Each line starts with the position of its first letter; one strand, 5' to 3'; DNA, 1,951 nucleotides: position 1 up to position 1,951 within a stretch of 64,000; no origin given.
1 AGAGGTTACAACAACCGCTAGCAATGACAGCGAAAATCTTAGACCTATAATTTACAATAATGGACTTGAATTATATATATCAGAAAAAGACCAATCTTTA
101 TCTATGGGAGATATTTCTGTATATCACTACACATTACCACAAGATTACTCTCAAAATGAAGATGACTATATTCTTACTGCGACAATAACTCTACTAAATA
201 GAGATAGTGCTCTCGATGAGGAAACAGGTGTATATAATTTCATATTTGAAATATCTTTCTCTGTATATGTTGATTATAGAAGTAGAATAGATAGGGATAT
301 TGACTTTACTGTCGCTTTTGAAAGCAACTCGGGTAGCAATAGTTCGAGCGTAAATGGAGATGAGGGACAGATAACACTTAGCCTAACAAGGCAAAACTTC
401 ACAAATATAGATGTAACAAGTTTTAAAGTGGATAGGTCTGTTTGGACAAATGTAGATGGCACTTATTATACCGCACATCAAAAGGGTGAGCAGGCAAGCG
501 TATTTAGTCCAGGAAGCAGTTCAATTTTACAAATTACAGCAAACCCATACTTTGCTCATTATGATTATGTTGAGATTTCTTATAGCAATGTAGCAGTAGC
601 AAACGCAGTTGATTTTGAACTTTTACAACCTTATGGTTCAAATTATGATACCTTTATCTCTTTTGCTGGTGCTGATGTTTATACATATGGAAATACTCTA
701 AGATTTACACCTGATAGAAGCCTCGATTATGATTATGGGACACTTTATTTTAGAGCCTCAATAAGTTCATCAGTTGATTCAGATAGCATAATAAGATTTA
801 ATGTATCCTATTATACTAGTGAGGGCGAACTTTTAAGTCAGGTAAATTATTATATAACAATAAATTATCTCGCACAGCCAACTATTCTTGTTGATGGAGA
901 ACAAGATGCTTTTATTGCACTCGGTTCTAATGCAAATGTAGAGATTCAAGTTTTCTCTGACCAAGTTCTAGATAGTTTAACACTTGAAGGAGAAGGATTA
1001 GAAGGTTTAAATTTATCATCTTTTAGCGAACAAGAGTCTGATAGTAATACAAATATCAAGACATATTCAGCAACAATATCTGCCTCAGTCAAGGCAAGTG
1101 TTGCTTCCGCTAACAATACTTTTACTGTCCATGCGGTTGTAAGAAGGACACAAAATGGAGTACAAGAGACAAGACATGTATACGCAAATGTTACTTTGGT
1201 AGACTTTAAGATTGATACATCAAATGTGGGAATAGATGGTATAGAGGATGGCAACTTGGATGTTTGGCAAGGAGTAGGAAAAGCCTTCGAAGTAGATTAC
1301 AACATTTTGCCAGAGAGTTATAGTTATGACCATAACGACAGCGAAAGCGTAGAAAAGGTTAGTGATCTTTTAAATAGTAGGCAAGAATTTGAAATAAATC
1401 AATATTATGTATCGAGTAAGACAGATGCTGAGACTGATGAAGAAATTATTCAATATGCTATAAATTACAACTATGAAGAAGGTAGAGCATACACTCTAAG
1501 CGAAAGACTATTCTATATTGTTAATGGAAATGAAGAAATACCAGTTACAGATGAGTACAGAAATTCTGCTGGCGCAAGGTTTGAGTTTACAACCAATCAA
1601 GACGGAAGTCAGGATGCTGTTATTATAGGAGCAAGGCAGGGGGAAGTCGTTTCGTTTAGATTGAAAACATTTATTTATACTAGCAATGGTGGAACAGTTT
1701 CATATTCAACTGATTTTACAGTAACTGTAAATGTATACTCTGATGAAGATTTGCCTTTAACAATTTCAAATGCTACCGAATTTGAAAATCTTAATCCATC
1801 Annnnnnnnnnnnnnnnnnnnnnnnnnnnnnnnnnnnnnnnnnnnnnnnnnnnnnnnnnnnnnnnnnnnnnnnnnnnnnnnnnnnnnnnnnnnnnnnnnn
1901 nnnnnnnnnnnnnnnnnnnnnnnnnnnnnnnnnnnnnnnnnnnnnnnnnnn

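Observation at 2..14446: More than 4,814-aa modular beta-helix/GLUG-like surface protein, truncated by the window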

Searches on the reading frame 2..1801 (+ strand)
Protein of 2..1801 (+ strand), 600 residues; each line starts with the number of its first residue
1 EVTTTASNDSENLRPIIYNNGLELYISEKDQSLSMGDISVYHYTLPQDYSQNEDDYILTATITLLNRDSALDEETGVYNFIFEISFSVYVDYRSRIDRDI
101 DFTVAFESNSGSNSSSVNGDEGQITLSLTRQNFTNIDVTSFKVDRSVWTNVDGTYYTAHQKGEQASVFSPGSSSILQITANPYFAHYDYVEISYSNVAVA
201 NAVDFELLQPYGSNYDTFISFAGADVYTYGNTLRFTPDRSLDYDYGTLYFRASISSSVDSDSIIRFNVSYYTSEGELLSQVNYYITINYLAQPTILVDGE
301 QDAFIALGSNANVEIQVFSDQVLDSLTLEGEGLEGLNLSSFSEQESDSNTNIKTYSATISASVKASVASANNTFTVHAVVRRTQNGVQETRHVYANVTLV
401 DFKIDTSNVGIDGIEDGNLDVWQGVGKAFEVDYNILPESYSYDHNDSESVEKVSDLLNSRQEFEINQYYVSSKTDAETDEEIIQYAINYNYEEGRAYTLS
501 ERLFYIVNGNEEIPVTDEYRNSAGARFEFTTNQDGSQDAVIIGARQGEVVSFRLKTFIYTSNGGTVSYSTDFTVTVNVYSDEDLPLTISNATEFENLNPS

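Call 5: search_protein_families(library=pfam, proteins=[window:2-1801:+], max_evalue=10)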
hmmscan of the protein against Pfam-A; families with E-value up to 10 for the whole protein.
window:2-1801:+ (600 aa): 1 family
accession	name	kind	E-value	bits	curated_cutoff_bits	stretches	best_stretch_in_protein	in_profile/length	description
PF17137.9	DUF5110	-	0.14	12.7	27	1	516-549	22-55/71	Domain of unknown function (DUF5110)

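Call 12: search_protein_families(library=ncbifam, proteins=[window:2-1801:+], max_evalue=1)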
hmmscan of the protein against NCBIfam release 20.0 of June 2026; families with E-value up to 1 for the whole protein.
window:2-1801:+ (600 aa): 1 family
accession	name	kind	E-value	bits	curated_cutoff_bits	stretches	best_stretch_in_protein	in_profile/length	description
NF041278.1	CmcJ_NvfI_EfuI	subfamily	0.11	12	80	1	311-401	35-122/263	CmcJ/NvfI family oxidoreductase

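Call 13: find_related_loci(query=window:2-1501:+, collection=genome_contigs, flank=10000)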
Query window:2-1501:+ (500 aa) in genome_contigs; peptide patterns used: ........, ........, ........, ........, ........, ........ (x = any residue, [..] = any of these).
96 stretches matched a pattern; 7 encode a relative of the query (tblastn E <= 1e-3); 7 distinct loci.
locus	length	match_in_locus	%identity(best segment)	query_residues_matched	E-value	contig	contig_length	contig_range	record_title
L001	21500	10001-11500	74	1-500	0e+0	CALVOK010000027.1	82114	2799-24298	MAG: uncultured Clostridia bacterium isolate E03__bin100 genome assembly, contig: E03__k127_5924814, whole genome shotgu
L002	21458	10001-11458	38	1-496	2e-89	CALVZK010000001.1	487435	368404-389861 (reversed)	MAG: uncultured Clostridia bacterium isolate BRZ_SF__bin122 genome assembly, contig: BRZ_SF__NODE_1_length_487435_cov_13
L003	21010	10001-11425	36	1-494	5e-83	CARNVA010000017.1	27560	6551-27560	MAG TPA_asm: uncultured Eubacteriales bacterium isolate MGBC144555 genome assembly, contig: MGBC144555.17, whole genome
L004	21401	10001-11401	37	1-493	6e-83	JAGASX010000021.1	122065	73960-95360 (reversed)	MAG: Clostridia bacterium isolate RGIG8744 Water_deer_Colon-4__c277684, whole genome shotgun sequence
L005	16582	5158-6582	36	1-494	2e-81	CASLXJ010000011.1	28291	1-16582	MAG: uncultured bacterium isolate 8-6_110307.18_1677752973 genome assembly, contig: NODE_489_length_28291_cov_4.858939,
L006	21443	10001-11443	35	1-495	6e-80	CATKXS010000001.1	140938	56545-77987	MAG TPA_asm: uncultured Clostridia bacterium isolate MGG03635_1680015435 genome assembly, contig: ERR2844015_289, whole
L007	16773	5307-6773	35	1-493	3e-87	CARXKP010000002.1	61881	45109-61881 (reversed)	MAG TPA_asm: uncultured Eubacteriales bacterium isolate MGBC157798 genome assembly, contig: MGBC157798.2, whole genome s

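Call 28: search_protein_families(library=pfam, proteins=[L001:4988-6487:+, L001:6488-7987:+, L001:7988-9487:+, L001:9488-10987:+], max_evalue=1)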
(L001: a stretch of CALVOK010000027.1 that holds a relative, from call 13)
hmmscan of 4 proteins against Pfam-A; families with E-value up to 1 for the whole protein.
L001:4988-6487:+ (500 aa): 2 families
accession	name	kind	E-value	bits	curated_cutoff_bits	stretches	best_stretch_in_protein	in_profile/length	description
PF16339.10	DUF4969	-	0.07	14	31.4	1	1-52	1-53/79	Domain of unknown function (DUF4969)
PF21946.1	LppM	-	0.86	10.3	27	0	201-277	37-94/153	LppM domain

L001:6488-7987:+ (500 aa): 1 family
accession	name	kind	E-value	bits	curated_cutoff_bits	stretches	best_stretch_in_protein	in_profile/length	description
PF18877.6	SSSPR-51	-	0.15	12.3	27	0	316-335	24-43/48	SSSPR-51 domain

L001:7988-9487:+ (500 aa): 2 families
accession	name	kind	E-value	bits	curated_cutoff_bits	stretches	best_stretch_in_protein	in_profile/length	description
PF07581.17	Glug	-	0.011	16.5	20.5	2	205-229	3-28/28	The GLUG motif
PF06019.16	Phage_30_8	-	0.059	13.7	25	0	267-330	27-89/124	Phage GP30.8 protein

L001:9488-10987:+ (500 aa): 0 families

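Call 64: search_protein_families(library=pfam, proteins=[L001:2301-3800:-, L001:3989-4702:-, L004:2363-3859:-, L004:4017-4772:-, L002:3936-4640:-, L002:2810-3592:+, L001:1392-2006:+], max_evalue=0.001)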
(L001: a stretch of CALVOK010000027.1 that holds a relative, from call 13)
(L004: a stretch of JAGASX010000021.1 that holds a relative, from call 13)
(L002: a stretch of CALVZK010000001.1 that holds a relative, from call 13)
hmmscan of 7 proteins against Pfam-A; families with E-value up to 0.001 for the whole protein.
L001:2301-3800:- (499 aa): 2 families
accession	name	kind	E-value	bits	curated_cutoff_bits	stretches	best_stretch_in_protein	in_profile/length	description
PF06415.18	iPGM_N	-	1.4e-79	267.1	27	1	77-286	1-216/217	BPG-independent PGAM N-terminus (iPGM_N)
PF01676.23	Metalloenzyme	-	6e-73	245.9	24.3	1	1-489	3-251/252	Metalloenzyme superfamily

L001:3989-4702:- (237 aa): 1 family
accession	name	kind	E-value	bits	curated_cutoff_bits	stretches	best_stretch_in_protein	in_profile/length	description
PF01171.26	ATP_bind_3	-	1.5e-17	64.3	27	1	24-184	1-158/182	PP-loop family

L004:2363-3859:- (498 aa): 3 families
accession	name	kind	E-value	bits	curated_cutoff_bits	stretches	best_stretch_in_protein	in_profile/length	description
PF06415.18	iPGM_N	-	2.9e-74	249.6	27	1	77-286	1-216/217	BPG-independent PGAM N-terminus (iPGM_N)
PF01676.23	Metalloenzyme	-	1.4e-68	231.6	24.3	1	1-488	3-251/252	Metalloenzyme superfamily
PF19156.5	DUF5838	-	0.00072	19.5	28.8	0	199-279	184-267/289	Family of unknown function (DUF5838)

L004:4017-4772:- (251 aa): 3 families
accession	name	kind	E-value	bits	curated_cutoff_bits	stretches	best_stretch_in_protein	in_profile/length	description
PF01171.26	ATP_bind_3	-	9e-19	68.3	27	1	38-199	1-159/182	PP-loop family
PF03054.22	tRNA_Me_trans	-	0.00063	19.9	20.6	0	38-146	2-127/202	tRNA methyl transferase HUP domain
PF02540.23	NAD_synthase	-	0.00068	19.3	21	1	37-103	19-82/242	NAD synthase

L002:3936-4640:- (234 aa): 2 families
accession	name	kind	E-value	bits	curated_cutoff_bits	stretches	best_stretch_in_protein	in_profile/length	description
PF01171.26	ATP_bind_3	-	1e-18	68.1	27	1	22-183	1-159/182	PP-loop family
PF03054.22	tRNA_Me_trans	-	6.7e-05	23.1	20.6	1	22-130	2-127/202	tRNA methyl transferase HUP domain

L002:2810-3592:+ (261 aa): 1 family
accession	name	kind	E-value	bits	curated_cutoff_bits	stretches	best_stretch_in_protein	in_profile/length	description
PF00398.26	RrnaAD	-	4.7e-52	177.1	24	1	3-227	1-231/263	Ribosomal RNA adenine dimethylase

L001:1392-2006:+ (205 aa): 2 families
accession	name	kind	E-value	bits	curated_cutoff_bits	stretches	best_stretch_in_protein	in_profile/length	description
PF13483.12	Lactamase_B_3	-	5.7e-18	65.8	24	1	16-176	16-160/160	Beta-lactamase superfamily domain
PF12706.13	Lactamase_B_2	-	4.1e-14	53.1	27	1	31-177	30-200/200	Beta-lactamase superfamily domain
